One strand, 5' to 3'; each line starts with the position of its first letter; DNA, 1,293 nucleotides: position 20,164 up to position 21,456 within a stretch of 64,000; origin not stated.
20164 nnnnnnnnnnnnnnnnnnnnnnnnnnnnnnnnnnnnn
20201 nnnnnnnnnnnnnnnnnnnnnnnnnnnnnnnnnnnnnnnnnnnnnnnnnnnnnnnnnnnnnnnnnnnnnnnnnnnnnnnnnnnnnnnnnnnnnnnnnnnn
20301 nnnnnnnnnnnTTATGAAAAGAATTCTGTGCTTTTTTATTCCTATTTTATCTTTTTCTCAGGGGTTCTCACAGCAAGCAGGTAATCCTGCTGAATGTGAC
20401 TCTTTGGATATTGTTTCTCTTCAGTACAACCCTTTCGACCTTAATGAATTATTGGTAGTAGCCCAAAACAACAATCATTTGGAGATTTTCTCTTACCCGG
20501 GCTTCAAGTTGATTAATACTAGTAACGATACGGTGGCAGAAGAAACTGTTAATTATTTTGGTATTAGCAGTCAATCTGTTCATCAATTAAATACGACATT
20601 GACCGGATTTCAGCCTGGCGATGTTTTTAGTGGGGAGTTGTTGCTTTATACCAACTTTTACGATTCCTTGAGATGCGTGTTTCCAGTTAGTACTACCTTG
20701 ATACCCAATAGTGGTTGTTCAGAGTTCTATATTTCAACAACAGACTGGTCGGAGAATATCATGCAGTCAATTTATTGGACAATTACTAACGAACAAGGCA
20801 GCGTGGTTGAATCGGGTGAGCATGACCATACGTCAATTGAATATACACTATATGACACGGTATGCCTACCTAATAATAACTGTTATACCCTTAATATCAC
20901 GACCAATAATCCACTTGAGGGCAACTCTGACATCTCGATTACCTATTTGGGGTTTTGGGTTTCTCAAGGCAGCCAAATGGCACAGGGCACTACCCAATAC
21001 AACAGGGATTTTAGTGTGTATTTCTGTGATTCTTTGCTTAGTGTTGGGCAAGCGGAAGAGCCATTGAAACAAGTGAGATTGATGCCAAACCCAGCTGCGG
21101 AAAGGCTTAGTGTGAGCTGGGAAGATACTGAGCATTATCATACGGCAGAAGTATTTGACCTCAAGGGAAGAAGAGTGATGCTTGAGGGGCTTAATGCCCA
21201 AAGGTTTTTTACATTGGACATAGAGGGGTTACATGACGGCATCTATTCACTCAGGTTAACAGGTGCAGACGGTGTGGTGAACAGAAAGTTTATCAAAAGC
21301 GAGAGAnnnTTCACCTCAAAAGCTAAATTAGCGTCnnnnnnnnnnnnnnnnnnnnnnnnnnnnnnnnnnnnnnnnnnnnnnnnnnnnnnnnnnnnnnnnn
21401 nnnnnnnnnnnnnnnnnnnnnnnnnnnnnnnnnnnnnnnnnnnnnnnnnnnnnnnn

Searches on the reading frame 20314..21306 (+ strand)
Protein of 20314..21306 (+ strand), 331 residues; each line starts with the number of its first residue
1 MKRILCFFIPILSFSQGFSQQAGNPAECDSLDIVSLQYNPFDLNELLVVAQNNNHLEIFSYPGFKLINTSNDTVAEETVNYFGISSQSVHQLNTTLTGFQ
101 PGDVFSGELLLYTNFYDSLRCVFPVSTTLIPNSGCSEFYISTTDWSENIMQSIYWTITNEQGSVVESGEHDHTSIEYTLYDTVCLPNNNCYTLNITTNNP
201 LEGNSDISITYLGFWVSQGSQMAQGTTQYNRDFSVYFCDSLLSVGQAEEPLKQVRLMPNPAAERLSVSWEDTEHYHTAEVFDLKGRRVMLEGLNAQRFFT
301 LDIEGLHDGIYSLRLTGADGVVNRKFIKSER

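Call 11: search_protein_families(library=pfam, proteins=[window:20314-21306:+], max_evalue=0.1)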
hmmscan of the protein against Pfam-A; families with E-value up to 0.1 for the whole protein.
window:20314-21306:+ (331 aa): 2 families
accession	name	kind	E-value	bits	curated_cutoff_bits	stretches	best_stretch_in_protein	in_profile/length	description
PF18962.6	Por_Secre_tail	-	3.2e-11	43.8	27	1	258-327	3-74/75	Secretion system C-terminal sorting domain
PF11589.14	DUF3244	-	0.00056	20.3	25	1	264-326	30-94/96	Domain of unknown function (DUF3244)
